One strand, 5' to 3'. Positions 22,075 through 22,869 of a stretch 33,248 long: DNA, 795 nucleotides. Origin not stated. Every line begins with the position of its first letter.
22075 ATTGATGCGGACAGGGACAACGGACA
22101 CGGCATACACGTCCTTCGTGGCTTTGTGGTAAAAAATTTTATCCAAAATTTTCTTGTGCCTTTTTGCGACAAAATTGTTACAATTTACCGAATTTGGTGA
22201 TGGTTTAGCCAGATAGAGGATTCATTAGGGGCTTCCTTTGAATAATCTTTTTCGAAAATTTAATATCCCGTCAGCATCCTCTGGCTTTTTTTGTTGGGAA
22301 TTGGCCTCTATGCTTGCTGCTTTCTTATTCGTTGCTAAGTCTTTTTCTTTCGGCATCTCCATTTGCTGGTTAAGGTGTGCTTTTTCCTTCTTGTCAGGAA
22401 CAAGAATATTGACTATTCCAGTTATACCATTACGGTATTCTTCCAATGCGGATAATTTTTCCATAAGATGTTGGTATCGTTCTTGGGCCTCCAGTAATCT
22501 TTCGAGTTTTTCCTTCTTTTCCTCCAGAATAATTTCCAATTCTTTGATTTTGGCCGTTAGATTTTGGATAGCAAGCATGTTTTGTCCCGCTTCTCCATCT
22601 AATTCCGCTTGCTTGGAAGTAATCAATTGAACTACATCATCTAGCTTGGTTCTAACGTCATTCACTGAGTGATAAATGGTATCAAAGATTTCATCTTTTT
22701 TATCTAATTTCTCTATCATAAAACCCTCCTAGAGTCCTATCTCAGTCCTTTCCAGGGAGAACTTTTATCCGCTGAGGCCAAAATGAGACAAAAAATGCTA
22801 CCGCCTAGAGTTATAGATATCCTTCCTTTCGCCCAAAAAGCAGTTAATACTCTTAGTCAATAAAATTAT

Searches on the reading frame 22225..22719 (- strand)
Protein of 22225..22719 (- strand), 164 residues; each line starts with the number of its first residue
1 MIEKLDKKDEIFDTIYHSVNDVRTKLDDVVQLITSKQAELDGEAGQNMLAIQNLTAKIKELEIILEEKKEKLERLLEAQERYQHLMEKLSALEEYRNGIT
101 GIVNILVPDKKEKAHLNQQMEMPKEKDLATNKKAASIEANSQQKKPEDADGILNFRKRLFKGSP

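Call 9: search_protein_families(library=ncbifam, proteins=[window:22225-22719:-], max_evalue=0.00001)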
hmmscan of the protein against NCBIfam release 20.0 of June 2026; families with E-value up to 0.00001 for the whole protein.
window:22225-22719:- (164 aa): 0 families

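Call 10: search_protein_families(library=pfam, proteins=[window:22225-22719:-], max_evalue=0.00001)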
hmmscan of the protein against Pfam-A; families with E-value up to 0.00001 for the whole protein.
window:22225-22719:- (164 aa): 0 families

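Call 80: search_protein_families(library=pfam, proteins=[window:22225-22719:-], max_evalue=1)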
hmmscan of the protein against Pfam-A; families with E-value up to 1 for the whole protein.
window:22225-22719:- (164 aa): 15 families
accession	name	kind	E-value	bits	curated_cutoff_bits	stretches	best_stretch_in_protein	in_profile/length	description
PF05531.17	NPV_P10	-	0.0074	17.2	29.8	1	50-109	12-72/75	Nucleopolyhedrovirus P10 protein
PF14131.11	DUF4298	-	0.015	15.8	27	1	58-95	1-38/87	Domain of unknown function (DUF4298)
PF02403.27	Seryl_tRNA_N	-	0.038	14.7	28.2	1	48-143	1-99/108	Seryl-tRNA synthetase N-terminal domain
PF04888.17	SseC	-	0.041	13.9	30.2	1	34-86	243-295/312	Secretion system effector C (SseC) like family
PF01496.24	V_ATPase_I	-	0.081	11.3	30.7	1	19-140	32-150/815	V-type ATPase 116kDa subunit family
PF15508.11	NAAA-beta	-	0.093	13.6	27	1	77-110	13-47/63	beta subunit of N-acylethanolamine-hydrolyzing acid amidase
PF04722.18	Ssu72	-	0.096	12.7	25.3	1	24-119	54-148/189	Ssu72-like protein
PF24915.1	Spectrin_SESTD1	-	0.1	13.5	27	1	16-106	7-95/110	SESTD1-like, spectrin repeat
PF15059.11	Speriolin_C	-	0.12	12.8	27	1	50-92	28-70/148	Speriolin C-terminus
PF20332.3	DUF6627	-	0.2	12.2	27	1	24-106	22-102/125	Family of unknown function (DUF6627)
PF07812.18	TfuA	-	0.22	11.8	30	1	14-78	49-112/119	TfuA-like protein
PF20369.3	DUF6664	-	0.37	11.9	27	1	2-63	22-84/105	Family of unknown function (DUF6664)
PF07160.18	SKA1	-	0.37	11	29.6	1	46-145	30-128/243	Spindle and kinetochore-associated protein 1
PF07271.16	Cytadhesin_P30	-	0.75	9.8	40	1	62-143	86-167/275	Cytadhesin P30/P32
PF11727.13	ISG65-75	-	0.96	9.1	25.1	0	38-144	27-133/281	Invariant surface glycoprotein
